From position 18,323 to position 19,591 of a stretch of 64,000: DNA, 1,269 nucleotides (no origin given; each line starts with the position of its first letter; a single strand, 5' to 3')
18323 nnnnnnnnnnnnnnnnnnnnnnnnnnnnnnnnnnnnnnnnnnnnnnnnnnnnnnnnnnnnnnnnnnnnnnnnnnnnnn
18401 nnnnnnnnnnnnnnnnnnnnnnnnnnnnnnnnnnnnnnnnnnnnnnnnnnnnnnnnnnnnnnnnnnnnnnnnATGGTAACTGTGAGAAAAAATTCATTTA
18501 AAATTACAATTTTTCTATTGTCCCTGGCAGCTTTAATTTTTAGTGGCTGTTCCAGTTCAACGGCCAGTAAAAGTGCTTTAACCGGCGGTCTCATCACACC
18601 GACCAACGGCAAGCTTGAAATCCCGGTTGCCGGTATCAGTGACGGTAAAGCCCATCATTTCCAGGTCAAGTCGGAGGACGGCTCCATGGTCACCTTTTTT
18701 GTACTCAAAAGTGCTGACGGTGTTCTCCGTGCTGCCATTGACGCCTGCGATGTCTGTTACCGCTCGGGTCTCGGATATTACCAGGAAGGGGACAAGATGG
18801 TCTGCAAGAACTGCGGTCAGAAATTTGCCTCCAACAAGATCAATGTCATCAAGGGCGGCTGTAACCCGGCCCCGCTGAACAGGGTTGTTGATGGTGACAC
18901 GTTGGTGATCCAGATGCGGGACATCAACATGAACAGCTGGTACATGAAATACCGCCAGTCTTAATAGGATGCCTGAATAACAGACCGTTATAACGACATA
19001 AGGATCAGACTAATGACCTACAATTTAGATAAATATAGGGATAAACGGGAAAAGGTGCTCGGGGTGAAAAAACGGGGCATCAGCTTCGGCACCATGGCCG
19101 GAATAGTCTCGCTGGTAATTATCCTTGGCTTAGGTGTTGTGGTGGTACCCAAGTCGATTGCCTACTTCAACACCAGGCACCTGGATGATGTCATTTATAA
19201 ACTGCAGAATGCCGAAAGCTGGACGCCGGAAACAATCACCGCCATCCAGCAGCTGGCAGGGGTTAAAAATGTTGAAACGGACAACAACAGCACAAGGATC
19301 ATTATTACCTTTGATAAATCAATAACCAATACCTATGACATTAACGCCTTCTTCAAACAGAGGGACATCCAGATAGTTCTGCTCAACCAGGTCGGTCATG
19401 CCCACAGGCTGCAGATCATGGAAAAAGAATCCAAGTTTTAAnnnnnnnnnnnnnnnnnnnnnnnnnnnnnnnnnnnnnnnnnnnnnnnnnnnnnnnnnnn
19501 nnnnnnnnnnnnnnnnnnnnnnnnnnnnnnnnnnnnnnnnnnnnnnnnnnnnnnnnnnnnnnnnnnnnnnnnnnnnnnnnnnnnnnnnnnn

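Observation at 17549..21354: Sigma-54-driven operon: periplasmic double-HMA CxxC protein + DUF2318-like lipoprotein + small anchor protein + MacB/FtsX ABC transporter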

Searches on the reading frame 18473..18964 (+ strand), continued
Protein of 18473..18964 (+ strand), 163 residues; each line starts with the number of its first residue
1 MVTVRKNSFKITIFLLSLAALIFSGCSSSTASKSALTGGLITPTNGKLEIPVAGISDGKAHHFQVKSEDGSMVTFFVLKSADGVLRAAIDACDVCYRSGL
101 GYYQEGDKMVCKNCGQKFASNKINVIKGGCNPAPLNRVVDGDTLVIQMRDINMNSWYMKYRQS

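Call 54: get_annotated_region(hit=H2, flank=7000)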
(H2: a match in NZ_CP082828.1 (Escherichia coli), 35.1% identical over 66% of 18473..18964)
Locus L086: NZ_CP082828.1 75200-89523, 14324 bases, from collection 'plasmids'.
description: Escherichia coli strain SCAID WND2-2021 (3/145) plasmid unnamed1, complete sequence
organism: Escherichia coli (NCBI taxid 562)
taxonomy: Bacteria; Pseudomonadota; Gammaproteobacteria; Enterobacterales; Enterobacteriaceae; Escherichia; Escherichia coli
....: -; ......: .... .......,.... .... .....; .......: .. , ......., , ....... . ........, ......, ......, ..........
typing (MOB-suite, as given by PLSDB): conjugative; replicon IncFIA,IncFIB,rep_cluster_2131; relaxase MOBF,MOBF,MOBP; mating-pair formation MPF_F
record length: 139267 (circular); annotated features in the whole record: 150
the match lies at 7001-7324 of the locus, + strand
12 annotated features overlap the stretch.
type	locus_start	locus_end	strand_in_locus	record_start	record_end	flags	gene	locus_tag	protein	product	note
CDS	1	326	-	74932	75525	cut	tetC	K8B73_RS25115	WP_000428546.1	tetracyline resistance-associated transcriptional repressor TetC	-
CDS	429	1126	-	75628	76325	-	-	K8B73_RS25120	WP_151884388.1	IS1 family transposase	-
CDS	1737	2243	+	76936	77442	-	-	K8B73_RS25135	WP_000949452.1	protein disulfide oxidoreductase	-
CDS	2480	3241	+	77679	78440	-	-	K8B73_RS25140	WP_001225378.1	Na(+)-translocating NADH-quinone reductase subunit C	-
CDS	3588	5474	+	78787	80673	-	-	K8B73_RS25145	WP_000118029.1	FTR1 family protein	GO:0034755 - iron ion transmembrane transport [Evidence IEA]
CDS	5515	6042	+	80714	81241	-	-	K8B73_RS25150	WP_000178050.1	iron transporter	-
CDS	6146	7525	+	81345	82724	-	-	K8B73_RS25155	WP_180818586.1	Fe-S-containing protein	-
CDS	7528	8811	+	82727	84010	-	-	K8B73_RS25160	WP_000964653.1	ABC transporter permease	-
CDS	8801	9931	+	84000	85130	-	-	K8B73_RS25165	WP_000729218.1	FtsX-like permease family protein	-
CDS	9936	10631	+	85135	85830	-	-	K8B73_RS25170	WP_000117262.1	ABC transporter ATP-binding protein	-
CDS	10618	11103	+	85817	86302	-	-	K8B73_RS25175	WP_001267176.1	TlpA disulfide reductase family protein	-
CDS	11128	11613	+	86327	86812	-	-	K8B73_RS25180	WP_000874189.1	hypothetical protein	-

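Call 68: search_protein_representatives(protein=window:18473-18964:+)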
Query: 163 residues. Proteins with E-value up to 0.001 (for the whole library): 1626; up to 1e-10: 811; up to 1e-30: 67. The best 150 are listed.
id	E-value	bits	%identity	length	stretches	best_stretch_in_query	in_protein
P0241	9.5e-50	185.0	54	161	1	8-161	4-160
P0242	5.4e-41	156.6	30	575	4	46-157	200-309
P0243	5.1e-40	153.4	61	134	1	50-161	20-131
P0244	1.4e-39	152.0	76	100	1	2-99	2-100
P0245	6.7e-39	149.8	49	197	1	14-158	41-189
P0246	1.3e-38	148.8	48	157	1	16-160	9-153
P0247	4.5e-38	147.1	53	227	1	25-153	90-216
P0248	8.1e-38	146.3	50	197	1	12-152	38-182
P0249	1.7e-37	145.3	71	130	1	74-162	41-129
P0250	2.7e-37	144.6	56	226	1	29-157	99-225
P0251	6.8e-37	143.3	53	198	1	39-157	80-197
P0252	1.2e-36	142.4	56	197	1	44-157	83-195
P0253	1.4e-36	142.3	52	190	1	42-161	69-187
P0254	1.7e-36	142.0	46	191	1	13-160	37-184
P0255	2.7e-36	141.4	46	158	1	11-158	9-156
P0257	1.1e-35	139.4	55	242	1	45-158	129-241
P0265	2.5e-34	135.0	32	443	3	44-155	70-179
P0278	3.4e-33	131.3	47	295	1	32-157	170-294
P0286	1.8e-32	128.9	41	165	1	13-157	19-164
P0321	1.1e-29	119.8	37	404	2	65-159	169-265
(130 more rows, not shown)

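Call 69: list_cluster_members(proteins=[P0245, P0247, P0250, P0257, P0242, P0265, P0278, P0321, P0254, P0286])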
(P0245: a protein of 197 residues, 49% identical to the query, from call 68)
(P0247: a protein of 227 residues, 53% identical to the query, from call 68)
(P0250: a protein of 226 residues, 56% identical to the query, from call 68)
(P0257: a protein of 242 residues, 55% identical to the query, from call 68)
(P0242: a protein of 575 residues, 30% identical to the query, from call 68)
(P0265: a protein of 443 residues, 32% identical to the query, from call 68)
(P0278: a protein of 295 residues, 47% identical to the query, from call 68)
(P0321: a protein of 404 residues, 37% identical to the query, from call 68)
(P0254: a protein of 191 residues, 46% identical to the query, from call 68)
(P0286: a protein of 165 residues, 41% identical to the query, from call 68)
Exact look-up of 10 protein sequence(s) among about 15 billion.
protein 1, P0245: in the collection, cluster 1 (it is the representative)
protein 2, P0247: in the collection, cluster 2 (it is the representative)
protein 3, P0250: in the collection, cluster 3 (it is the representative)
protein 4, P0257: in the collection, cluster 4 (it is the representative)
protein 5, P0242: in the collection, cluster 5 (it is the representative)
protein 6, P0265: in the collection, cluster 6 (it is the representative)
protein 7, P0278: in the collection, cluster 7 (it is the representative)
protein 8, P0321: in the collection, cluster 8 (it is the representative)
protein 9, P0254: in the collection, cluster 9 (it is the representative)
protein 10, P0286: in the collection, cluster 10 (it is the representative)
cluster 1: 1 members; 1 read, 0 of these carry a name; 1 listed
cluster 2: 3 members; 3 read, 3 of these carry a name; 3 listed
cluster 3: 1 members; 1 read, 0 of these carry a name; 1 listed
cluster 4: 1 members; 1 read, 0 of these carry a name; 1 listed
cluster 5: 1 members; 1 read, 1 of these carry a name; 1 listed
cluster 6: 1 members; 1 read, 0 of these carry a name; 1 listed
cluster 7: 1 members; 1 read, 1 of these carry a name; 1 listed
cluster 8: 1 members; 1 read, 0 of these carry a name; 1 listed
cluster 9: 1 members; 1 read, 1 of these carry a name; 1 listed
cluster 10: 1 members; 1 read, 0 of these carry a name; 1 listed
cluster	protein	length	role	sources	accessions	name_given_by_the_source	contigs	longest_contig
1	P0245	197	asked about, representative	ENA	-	-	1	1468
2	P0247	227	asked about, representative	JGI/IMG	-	hypothetical protein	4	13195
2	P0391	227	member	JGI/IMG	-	hypothetical protein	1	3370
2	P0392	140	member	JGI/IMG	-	uncharacterized membrane protein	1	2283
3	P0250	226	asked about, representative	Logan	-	-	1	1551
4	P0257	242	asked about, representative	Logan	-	-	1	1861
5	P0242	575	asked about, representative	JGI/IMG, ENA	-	uncharacterized membrane protein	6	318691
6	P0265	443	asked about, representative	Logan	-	-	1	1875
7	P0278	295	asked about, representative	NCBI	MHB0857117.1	MAG: Fe-S-containing protein [Anaerolineae bacterium]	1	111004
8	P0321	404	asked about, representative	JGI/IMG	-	-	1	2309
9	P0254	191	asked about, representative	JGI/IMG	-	uncharacterized membrane protein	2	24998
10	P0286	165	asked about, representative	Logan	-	-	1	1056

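Call 70: find_encoding_contigs(protein=P0278, flank=7000, max_places=2)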
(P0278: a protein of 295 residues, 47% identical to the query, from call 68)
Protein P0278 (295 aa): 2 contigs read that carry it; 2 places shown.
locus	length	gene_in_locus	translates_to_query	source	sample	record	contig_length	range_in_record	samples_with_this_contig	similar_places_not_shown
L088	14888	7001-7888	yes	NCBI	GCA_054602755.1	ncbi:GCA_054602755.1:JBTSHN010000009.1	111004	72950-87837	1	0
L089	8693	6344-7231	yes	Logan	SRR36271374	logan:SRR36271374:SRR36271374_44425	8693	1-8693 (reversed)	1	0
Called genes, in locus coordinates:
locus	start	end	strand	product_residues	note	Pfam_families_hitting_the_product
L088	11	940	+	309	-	PF00291:PALP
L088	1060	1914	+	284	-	-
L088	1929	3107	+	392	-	PF00266:Aminotran_5, PF01212:Beta_elim_lyase (faint)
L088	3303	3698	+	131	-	PF01592:NifU_N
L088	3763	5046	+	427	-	PF01053:Cys_Met_Meta_PP, PF01041:DegT_DnrJ_EryC1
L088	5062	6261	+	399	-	PF00561:Abhydrolase_1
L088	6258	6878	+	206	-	PF13489:Methyltransf_23, PF07021:MetW, PF13847:Methyltransf_31, PF08241:Methyltransf_11, PF13649:Methyltransf_25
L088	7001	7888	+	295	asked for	PF14595:Thioredoxin_9 (weak), PF00085:Thioredoxin (weak), PF10080:FtrD-like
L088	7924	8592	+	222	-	-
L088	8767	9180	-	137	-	-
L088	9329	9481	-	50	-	-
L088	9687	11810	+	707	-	PF00512:HisKA, PF02518:HATPase_c, PF00072:Response_reg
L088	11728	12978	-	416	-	PF00072:Response_reg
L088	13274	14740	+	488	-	PF01547:SBP_bac_1, PF13416:SBP_bac_8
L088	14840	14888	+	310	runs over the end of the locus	PF00528:BPD_transp_1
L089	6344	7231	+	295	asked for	PF14595:Thioredoxin_9 (weak), PF00085:Thioredoxin (weak), PF10080:FtrD-like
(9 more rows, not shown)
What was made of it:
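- A thioredoxin-DUF2318 fusion exists in an Anaerolineae genome (call 70).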

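Call 71: find_encoding_contigs(protein=P0242, flank=7000, max_places=2)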
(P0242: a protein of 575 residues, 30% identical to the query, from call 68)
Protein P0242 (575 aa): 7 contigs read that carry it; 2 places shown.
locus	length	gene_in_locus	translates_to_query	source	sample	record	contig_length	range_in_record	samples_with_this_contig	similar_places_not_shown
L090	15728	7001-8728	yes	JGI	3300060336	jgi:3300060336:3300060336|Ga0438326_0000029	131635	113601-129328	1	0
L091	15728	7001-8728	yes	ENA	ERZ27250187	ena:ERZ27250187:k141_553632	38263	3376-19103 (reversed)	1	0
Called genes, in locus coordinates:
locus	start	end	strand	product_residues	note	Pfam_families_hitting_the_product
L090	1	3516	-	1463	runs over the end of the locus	PF07731:Cu-oxidase_2 (weak), PF13620:CarboxypepD_reg, PF13715:CarbopepD_reg_2 (weak)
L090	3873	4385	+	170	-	-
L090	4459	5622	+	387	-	PF02687:FtsX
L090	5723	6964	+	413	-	PF02687:FtsX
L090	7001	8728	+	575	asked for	PF10080:FtrD-like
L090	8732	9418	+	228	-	PF00005:ABC_tran, PF02463:SMC_N (faint), PF13304:AAA_21 (faint)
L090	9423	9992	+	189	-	PF10080:FtrD-like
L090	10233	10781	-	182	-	PF01814:Hemerythrin (faint)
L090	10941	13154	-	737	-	PF00989:PAS (faint), PF12860:PAS_7 (faint), PF13188:PAS_8 (faint), PF17765:MLTR_LBD (faint), PF01590:GAF (faint), PF08448:PAS_4, PF13426:PAS_9 (weak), PF13185:GAF_2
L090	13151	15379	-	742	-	PF00989:PAS (faint), PF08448:PAS_4, PF08447:PAS_3 (weak), PF13188:PAS_8 (weak), PF13426:PAS_9, PF00512:HisKA, PF02518:HATPase_c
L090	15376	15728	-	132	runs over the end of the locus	PF00072:Response_reg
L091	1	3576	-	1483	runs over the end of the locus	PF07731:Cu-oxidase_2 (weak), PF13620:CarboxypepD_reg, PF13715:CarbopepD_reg_2 (weak)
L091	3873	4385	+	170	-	-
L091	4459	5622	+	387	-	PF02687:FtsX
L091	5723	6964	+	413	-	PF02687:FtsX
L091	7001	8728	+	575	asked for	PF10080:FtrD-like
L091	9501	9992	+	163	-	PF10080:FtrD-like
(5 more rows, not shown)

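Call 72: find_encoding_contigs(protein=P0247, flank=6000, max_places=1)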
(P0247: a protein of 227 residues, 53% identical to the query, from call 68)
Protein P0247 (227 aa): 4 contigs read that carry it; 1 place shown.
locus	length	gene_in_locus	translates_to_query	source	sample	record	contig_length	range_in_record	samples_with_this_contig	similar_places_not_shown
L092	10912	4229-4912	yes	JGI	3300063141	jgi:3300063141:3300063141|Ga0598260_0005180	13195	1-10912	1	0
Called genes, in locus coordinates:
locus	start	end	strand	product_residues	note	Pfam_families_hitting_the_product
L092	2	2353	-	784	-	?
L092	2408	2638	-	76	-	PF13248:Zn_ribbon_3 (weak)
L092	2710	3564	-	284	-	-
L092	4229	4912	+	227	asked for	PF10080:FtrD-like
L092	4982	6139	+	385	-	PF12704:MacB_PCD, PF02687:FtsX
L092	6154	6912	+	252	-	PF00005:ABC_tran, PF02463:SMC_N, PF13304:AAA_21 (faint)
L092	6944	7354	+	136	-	-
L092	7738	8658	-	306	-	PF00291:PALP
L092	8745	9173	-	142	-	PF13180:PDZ_2, PF00595:PDZ (weak), PF17820:PDZ_6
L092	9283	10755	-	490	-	PF08521:2CSK_N (faint), PF00672:HAMP, PF00512:HisKA, PF02518:HATPase_c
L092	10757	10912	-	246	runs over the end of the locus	PF00072:Response_reg, PF00486:Trans_reg_C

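Call 73: find_encoding_contigs(protein=P0254, flank=6000, max_places=1)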
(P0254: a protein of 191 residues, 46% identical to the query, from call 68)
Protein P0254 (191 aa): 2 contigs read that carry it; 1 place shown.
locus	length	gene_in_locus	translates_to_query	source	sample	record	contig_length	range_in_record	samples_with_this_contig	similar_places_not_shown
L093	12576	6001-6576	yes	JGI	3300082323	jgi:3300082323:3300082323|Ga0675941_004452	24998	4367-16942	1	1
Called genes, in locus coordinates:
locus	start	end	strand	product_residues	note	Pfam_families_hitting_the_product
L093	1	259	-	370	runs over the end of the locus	PF00497:SBP_bac_3, PF10613:Lig_chan-Glu_bd, PF00520:Ion_trans, PF07885:Ion_trans_2, PF00060:Lig_chan (weak)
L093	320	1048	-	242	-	PF02463:SMC_N (weak), PF00005:ABC_tran, PF09818:ABC_ATPase (faint), PF13304:AAA_21 (faint)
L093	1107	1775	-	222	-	PF00528:BPD_transp_1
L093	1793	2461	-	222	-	PF00528:BPD_transp_1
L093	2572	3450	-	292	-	PF10613:Lig_chan-Glu_bd, PF00497:SBP_bac_3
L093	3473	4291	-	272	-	PF03781:FGE-sulfatase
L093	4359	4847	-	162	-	PF13404:HTH_AsnC-type, PF13412:HTH_24, PF01047:MarR (weak), PF12840:HTH_20, PF01037:AsnC_trans_reg, PF22482:AsnC_trans_reg_3 (weak)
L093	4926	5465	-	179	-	-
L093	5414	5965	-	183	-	-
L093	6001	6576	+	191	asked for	PF10080:FtrD-like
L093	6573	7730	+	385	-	PF12704:MacB_PCD, PF02687:FtsX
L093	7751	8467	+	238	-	PF00005:ABC_tran, PF13481:AAA_25 (faint), PF02463:SMC_N (faint)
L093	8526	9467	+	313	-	PF00403:HMA, PF13623:SurA_N_2, PF13624:SurA_N_3, PF09312:SurA_N (weak)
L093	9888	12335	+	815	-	PF02321:OEP, PF00691:OmpA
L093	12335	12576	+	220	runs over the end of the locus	PF06035:Peptidase_C93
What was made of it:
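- Another lies next to a protein with a weak Cu-oxidase match (L090) (calls 71-73).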

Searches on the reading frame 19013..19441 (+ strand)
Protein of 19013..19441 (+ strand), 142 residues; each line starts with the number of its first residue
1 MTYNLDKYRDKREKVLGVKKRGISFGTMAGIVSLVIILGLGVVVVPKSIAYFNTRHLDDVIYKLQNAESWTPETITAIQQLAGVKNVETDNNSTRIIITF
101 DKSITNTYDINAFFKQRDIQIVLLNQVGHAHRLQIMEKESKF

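Call 3: search_protein_families(library=pfam, proteins=[window:19013-19441:+], max_evalue=0.01)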
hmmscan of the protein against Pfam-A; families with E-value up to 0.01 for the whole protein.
window:19013-19441:+ (142 aa): 1 family
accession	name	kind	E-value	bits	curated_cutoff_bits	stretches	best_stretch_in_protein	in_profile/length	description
PF04791.21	LMBR1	-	0.00062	19.2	31.9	1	19-94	160-235/510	LMBR1-like membrane protein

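Call 4: search_protein_families(library=ncbifam, proteins=[window:19013-19441:+], max_evalue=0.01)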
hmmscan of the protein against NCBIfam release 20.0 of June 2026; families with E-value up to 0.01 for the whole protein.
window:19013-19441:+ (142 aa): 1 family
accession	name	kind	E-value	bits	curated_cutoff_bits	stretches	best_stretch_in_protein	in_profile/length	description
TIGR02052.1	MerP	equivalog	0.00065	20.2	92.55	1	76-107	43-74/92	mercury resistance system periplasmic binding protein MerP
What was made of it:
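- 19013..19441 (+): Single-pass inner-membrane protein: conserved basic cytoplasmic N-terminus, one TM helix, ~85-aa periplasmic domain with beta-alpha-beta-beta-alpha-beta order and no Cys. There is a weak MerP match (call 4).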

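Call 26: search_solved_structures(query=window:19013-19441:+, max_evalue=10, show_alignments=2)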
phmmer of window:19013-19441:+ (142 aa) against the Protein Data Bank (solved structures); distinct sequences matched with E-value up to 10: 2.
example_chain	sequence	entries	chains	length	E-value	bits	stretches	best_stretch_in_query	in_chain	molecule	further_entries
2m1h_A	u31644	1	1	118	0.48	13.6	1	55-101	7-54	Transcription elongation factor S-II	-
7puj_A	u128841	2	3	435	0.75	13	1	55-81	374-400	Beta-N-acetylhexosaminidase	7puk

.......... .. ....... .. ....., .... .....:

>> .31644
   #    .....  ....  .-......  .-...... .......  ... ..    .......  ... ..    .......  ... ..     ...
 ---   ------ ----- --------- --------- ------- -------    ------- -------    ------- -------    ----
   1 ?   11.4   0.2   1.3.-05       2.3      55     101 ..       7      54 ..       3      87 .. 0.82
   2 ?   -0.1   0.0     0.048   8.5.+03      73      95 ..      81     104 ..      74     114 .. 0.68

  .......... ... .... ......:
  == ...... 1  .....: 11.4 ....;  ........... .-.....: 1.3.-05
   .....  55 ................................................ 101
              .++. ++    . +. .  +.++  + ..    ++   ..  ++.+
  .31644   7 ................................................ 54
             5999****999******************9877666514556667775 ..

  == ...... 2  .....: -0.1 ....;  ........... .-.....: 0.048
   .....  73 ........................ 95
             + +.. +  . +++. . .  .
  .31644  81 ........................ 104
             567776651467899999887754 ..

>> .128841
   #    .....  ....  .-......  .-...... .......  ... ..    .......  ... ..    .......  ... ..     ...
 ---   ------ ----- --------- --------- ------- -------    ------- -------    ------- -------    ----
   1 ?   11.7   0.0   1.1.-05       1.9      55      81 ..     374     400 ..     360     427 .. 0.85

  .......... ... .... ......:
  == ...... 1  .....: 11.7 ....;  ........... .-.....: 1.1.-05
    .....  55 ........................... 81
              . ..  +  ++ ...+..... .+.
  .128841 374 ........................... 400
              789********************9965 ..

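Call 27: find_homologous_proteins(query=window:19013-19441:+, max_evalue=0.001)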
Query window:19013-19441:+ (142 aa): 457 proteins with E <= 0.001 among 465 candidates; the best 120 are listed.
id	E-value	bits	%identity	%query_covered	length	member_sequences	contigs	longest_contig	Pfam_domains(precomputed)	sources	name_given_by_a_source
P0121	5.7e-86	303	100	100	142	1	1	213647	-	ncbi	-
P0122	2.9e-70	252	80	100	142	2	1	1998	-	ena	-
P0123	7.5e-69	248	79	100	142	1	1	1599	-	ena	-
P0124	1.3e-68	247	78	100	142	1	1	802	-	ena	-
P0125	1.4e-68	247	80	100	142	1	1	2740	-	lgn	-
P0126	1.6e-68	246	77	100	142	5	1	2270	-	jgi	-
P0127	2.0e-68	246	78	100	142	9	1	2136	-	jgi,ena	jgi:hypothetical protein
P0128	2.0e-68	246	80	100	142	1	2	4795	-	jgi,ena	jgi:hypothetical protein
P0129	3.6e-68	245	77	100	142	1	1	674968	-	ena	-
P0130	5.3e-68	245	78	100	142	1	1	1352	-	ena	-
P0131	7.2e-68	244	79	100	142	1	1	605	-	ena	-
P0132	1.3e-67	243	79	100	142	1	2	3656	-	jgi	jgi:hypothetical protein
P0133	2.3e-67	243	75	100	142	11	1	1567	-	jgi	jgi:hypothetical protein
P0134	2.6e-67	243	77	100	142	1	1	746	-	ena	-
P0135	2.7e-67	242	79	100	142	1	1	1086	-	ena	-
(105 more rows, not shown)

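Call 37: predict_structure(alignment_id=A2)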
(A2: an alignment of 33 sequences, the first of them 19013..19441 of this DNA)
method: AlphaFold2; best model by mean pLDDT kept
length: 142 residues; sequences in the alignment: 33
mean_pLDDT: 58.1   pTM: 0.45
mean pLDDT of the five models: 58.1, 57.9, 55.0, 54.5, 41.2
residues with pLDDT >= 90: 0; 70-90: 31; 50-70: 71; < 50: 40
segments of 3 or more residues with pLDDT < 50: 1-3, 37-57, 127-134, 136-142
pLDDT, mean of each block of 10 residues (from residue 1): 50 58 56 50 36 47 63 73 71 67 67 76 54 48 39
secondary structure, 60 per line:
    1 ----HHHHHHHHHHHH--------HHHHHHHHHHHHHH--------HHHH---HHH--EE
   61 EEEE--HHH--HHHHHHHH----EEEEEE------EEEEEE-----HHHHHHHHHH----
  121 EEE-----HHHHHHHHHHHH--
elements in order: H5-16 H25-38 H47-50 E59-64 H72-79 E84-89 E96-101 H107-116 E121-123 H129-140
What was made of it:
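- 19013..19441 (+): The AF2 model is of low confidence (pLDDT 58), but its secondary-structure order is that of an HMA domain (call 37).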

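Call 42: fold_search(model_id=the predicted structure, library=pdb)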
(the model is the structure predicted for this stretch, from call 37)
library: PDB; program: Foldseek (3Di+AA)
matches with E <= 10: 1626; with E <= 0.001: 0
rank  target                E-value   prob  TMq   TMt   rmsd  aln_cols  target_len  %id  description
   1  6a71_A                1.6e-03  1.00  0.33  0.56   3.3        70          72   10  Crystal Structure of Human ATP7B and TM Complex (released 2019-04-03)
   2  6a71_B                2.4e-03  1.00  0.34  0.56   3.3        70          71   10  Crystal Structure of Human ATP7B and TM Complex (released 2019-04-03)
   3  2lqb_MODEL_1_A        3.7e-03  1.00  0.34  0.55   4.7        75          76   16  Metal binding repeat 2 of the Wilson disease protein (ATP7B) (released 2013-07-03)
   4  2aw0_MODEL_1_A        9.3e-03  1.00  0.34  0.56   3.3        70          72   10  FOURTH METAL-BINDING DOMAIN OF THE MENKES COPPER-TRANSPORTING ATPASE, NMR, 20 STRUCTURES (released 1998-01-14)
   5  1s6o_MODEL_1_A        9.9e-03  1.00  0.36  0.59   3.2        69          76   13  Solution structure and backbone dynamics of the apo-form of the second metal-binding domain of the Menkes prot (released 2004-04-06)
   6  8rnz_B                9.9e-03  1.00  0.33  0.53   3.5        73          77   10  Metal-binding domain 3 of copper-transporting ATPase RAN1 from Arabidopsis thaliana (released 2025-01-29)
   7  8r7d_A                1.1e-02  1.00  0.34  0.60   3.1        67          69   13  Complex of rice blast (Magnaporthe oryzae) mutant effector protein PWL2-SNDE with the HMA domain of OsHIPP43 from rice (released 2024-01-31)
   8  3cjk_B                1.1e-02  1.00  0.33  0.52   3.6        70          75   11  Crystal structure of the adduct HAH1-Cd(II)-MNK1. (released 2008-12-30)
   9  8rnz_A                1.1e-02  1.00  0.34  0.53   3.4        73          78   10  Metal-binding domain 3 of copper-transporting ATPase RAN1 from Arabidopsis thaliana (released 2025-01-29)
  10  8r7a_A                1.2e-02  1.00  0.35  0.56   4.4        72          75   15  Complex of rice blast (Magnaporthe oryzae) effector protein PWL2 with the HMA domain of OsHIPP43 from rice (Oryza sati (released 2024-01-31)
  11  1oq3_MODEL_1_A        1.4e-02  1.00  0.33  0.53   4.0        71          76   14  A core mutation affecting the folding properties of a soluble domain of the ATPase protein CopA from Bacillus  (released 2003-09-16)
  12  2dbb_B                1.4e-02  0.87  0.34  0.33  13.5       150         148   17  Crystal structure of PH0061 (released 2006-06-15)
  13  2ia0_B                1.5e-02  0.63  0.28  0.27  14.1       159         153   14  Transcriptional Regulatory Protein PF0864 From Pyrococcus Furiosus a Member of the ASNC Family (PF0864) (released 2006-10-31)
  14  2l3m_MODEL_1_A        1.6e-02  1.00  0.34  0.58   3.1        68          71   18  Solution structure of the putative copper-ion-binding protein from Bacillus anthracis str. Ames (released 2011-01-12)
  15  2e1c_MODEL_1_A        2.1e-02  0.85  0.34  0.33  12.0       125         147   10  Structure of Putative HTH-type transcriptional regulator PH1519/DNA Complex (released 2007-12-04)
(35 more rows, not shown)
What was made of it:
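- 19013..19441 (+): The top Foldseek matches are HMA domains, TM about 0.55-0.6 on the target (call 42).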
